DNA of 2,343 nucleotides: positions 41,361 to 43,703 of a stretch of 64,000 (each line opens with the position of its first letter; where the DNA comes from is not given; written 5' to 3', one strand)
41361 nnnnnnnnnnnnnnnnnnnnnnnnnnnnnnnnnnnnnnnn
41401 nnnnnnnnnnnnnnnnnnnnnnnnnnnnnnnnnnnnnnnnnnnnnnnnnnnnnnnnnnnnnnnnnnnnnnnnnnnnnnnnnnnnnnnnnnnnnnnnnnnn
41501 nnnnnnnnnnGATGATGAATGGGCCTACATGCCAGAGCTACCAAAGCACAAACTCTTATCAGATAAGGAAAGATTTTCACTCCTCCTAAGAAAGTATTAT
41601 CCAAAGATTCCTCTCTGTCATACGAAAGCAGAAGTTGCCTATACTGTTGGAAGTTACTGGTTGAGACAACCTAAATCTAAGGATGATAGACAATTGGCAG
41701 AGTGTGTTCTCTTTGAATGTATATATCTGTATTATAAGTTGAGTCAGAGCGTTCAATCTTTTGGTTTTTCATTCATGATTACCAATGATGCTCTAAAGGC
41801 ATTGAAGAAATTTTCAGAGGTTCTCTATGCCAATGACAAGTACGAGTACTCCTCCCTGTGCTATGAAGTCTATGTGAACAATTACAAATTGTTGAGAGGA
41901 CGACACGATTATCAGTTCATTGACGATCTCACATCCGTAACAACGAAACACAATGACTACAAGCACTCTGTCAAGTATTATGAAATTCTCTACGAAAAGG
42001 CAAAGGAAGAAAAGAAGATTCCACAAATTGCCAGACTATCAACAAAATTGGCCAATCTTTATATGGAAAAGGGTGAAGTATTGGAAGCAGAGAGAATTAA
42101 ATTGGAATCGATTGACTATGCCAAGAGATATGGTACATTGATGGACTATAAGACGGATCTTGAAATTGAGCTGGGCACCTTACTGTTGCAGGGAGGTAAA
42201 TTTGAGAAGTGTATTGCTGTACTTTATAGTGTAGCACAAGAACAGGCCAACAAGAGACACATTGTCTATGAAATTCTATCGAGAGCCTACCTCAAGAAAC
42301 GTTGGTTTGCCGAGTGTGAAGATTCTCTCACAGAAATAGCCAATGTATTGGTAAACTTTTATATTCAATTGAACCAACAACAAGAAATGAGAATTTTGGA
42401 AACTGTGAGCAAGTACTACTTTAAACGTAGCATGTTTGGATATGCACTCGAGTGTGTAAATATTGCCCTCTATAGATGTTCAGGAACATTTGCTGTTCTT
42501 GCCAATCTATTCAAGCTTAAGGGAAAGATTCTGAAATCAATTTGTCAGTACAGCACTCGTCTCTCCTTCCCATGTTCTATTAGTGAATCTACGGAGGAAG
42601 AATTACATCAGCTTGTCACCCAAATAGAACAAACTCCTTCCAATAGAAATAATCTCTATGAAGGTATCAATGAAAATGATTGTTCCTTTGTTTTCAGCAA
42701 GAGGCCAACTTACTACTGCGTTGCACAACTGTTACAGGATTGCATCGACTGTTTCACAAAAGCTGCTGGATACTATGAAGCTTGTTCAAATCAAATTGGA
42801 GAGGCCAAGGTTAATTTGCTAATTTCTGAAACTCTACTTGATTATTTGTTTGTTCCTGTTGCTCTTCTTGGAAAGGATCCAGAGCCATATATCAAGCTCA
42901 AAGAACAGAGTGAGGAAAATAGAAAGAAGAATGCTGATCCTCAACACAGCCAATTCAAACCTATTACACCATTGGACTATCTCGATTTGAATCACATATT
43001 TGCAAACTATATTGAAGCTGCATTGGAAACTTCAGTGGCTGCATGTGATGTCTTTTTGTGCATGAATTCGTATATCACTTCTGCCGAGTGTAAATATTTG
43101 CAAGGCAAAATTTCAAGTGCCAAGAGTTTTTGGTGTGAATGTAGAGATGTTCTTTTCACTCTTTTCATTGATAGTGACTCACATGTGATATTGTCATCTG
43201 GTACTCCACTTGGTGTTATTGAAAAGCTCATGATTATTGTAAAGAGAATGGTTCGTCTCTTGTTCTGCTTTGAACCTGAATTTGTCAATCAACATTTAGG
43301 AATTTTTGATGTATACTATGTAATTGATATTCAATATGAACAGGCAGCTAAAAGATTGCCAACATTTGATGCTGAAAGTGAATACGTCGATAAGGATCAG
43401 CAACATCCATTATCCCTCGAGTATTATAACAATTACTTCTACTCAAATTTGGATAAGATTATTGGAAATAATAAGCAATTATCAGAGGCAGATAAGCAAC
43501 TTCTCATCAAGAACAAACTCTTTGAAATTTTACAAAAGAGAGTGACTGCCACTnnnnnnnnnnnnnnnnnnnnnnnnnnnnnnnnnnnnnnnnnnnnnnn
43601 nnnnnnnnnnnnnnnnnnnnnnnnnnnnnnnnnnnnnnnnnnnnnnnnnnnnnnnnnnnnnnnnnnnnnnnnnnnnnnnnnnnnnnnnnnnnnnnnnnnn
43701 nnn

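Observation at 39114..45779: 2221-codon single-exon ORF with separase-like architecture but no recognisable catalytic dyad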

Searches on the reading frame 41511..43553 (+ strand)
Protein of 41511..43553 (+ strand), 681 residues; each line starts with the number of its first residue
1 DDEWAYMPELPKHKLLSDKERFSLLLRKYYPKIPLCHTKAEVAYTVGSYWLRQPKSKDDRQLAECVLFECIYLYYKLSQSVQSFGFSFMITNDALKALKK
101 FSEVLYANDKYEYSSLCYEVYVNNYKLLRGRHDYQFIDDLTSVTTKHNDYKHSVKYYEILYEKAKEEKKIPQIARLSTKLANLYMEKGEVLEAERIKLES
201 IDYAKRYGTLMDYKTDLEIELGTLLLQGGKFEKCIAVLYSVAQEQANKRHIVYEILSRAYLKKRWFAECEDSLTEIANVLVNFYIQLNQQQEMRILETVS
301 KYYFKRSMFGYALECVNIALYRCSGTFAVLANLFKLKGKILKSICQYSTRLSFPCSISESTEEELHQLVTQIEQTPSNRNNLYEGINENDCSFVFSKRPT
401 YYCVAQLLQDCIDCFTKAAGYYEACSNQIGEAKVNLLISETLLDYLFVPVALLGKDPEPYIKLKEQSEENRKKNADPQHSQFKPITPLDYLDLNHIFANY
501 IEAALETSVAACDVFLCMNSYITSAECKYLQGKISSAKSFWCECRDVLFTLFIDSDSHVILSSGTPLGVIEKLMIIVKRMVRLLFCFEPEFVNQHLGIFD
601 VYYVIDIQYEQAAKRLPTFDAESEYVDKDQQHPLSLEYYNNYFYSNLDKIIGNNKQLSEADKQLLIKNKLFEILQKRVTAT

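Call 14: search_solved_structures(query=A3, max_evalue=10, show_alignments=3)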
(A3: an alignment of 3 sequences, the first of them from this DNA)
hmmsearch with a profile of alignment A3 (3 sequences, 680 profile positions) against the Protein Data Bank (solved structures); distinct sequences matched with E-value up to 10: 2.
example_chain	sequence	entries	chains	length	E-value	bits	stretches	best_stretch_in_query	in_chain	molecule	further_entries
4fem_A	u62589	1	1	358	2.1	10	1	379-467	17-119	Outer membrane protein SusE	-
6tda_L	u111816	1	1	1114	7.4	8.2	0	168-223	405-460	Chromatin structure-remodeling complex protein RSC8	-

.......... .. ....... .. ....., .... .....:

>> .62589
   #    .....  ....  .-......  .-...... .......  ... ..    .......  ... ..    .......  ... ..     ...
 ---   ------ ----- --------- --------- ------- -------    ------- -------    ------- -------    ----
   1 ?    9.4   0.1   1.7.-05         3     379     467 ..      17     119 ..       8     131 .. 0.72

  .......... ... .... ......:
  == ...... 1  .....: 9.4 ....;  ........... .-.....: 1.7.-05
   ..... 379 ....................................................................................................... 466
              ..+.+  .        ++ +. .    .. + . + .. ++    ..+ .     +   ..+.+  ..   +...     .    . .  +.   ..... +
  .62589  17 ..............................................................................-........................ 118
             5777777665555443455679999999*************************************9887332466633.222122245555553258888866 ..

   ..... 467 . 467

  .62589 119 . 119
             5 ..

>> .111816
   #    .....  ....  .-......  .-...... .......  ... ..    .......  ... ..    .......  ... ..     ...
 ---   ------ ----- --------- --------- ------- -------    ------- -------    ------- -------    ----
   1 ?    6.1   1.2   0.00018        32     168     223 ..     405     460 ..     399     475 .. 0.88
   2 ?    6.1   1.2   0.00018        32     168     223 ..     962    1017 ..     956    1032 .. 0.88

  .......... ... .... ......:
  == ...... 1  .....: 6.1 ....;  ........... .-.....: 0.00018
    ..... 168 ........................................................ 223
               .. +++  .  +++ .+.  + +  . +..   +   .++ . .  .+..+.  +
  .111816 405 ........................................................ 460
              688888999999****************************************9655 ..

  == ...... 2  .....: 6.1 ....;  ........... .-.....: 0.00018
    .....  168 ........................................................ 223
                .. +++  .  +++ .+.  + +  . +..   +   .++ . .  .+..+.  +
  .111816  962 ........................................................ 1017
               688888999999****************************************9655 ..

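Call 16: find_homologous_proteins(query=A3, max_evalue=0.01)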
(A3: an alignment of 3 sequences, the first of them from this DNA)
Query A3 (3 sequences): 8000 candidates shared short words with the query, none scored E <= 0.01.

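Call 73: search_solved_structures(query=A5, max_evalue=10, show_alignments=3)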
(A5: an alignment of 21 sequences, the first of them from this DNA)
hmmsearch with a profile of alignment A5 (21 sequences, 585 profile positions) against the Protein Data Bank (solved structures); distinct sequences matched with E-value up to 10: 76 (the best 60 are shown).
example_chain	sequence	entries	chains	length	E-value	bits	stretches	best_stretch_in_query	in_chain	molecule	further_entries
4y6c_A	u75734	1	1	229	6.2e-11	44.6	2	153-263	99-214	ANSERINA PUTATIVE KINESIN LIGHT chain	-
8v24_A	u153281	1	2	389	1.9e-08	36.4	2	88-264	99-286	Lipopolysaccharide assembly protein B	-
4zlh_A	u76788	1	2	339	2e-08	36.3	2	127-265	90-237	Lipopolysaccharide assembly protein B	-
7t6d_A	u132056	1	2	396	2.1e-08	36.3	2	88-264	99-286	Lipopolysaccharide assembly protein B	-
4y6w_A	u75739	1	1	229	6.1e-08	34.7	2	153-263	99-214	NaB(AB)3ACb - light chain TPR-like repeats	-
9up5_A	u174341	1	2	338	9.9e-08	34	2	104-282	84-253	Lipopolysaccharide assembly protein B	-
7ai4_A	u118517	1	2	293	4.6e-07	31.8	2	111-207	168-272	Isoform C of Kinesin light chain 1,Isoform C of Kinesin light chain 1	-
7wzb_B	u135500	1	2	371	8.9e-07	30.9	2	131-262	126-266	Lipopolysaccharide assembly protein B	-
5oj8_A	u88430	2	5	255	2.3e-06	29.5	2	111-178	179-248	Kinesin light chain 1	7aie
7obi_A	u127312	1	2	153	2.5e-06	29.4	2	111-181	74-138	CTPR-rv4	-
3nf1_A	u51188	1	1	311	3e-06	29.1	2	110-182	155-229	Kinesin light chain 1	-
6fv0_A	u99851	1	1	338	5.5e-06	28.3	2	111-182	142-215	Kinesin light chain 1,Torsin-1A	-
6fuz_A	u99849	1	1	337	6.1e-06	28.1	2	111-182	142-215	Kinesin light chain 1,Kinesin light chain 1,C-Jun-amino-terminal kinase-interacting protei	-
6swu_A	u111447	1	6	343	6.6e-06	28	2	111-182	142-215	Kinesin light chain 1,Kinesin light chain 1,TPR domain of kinesin light chain 1 in complex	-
9d2f_L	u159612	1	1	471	2e-05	26.4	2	114-182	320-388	Tetratricopeptide repeat protein 29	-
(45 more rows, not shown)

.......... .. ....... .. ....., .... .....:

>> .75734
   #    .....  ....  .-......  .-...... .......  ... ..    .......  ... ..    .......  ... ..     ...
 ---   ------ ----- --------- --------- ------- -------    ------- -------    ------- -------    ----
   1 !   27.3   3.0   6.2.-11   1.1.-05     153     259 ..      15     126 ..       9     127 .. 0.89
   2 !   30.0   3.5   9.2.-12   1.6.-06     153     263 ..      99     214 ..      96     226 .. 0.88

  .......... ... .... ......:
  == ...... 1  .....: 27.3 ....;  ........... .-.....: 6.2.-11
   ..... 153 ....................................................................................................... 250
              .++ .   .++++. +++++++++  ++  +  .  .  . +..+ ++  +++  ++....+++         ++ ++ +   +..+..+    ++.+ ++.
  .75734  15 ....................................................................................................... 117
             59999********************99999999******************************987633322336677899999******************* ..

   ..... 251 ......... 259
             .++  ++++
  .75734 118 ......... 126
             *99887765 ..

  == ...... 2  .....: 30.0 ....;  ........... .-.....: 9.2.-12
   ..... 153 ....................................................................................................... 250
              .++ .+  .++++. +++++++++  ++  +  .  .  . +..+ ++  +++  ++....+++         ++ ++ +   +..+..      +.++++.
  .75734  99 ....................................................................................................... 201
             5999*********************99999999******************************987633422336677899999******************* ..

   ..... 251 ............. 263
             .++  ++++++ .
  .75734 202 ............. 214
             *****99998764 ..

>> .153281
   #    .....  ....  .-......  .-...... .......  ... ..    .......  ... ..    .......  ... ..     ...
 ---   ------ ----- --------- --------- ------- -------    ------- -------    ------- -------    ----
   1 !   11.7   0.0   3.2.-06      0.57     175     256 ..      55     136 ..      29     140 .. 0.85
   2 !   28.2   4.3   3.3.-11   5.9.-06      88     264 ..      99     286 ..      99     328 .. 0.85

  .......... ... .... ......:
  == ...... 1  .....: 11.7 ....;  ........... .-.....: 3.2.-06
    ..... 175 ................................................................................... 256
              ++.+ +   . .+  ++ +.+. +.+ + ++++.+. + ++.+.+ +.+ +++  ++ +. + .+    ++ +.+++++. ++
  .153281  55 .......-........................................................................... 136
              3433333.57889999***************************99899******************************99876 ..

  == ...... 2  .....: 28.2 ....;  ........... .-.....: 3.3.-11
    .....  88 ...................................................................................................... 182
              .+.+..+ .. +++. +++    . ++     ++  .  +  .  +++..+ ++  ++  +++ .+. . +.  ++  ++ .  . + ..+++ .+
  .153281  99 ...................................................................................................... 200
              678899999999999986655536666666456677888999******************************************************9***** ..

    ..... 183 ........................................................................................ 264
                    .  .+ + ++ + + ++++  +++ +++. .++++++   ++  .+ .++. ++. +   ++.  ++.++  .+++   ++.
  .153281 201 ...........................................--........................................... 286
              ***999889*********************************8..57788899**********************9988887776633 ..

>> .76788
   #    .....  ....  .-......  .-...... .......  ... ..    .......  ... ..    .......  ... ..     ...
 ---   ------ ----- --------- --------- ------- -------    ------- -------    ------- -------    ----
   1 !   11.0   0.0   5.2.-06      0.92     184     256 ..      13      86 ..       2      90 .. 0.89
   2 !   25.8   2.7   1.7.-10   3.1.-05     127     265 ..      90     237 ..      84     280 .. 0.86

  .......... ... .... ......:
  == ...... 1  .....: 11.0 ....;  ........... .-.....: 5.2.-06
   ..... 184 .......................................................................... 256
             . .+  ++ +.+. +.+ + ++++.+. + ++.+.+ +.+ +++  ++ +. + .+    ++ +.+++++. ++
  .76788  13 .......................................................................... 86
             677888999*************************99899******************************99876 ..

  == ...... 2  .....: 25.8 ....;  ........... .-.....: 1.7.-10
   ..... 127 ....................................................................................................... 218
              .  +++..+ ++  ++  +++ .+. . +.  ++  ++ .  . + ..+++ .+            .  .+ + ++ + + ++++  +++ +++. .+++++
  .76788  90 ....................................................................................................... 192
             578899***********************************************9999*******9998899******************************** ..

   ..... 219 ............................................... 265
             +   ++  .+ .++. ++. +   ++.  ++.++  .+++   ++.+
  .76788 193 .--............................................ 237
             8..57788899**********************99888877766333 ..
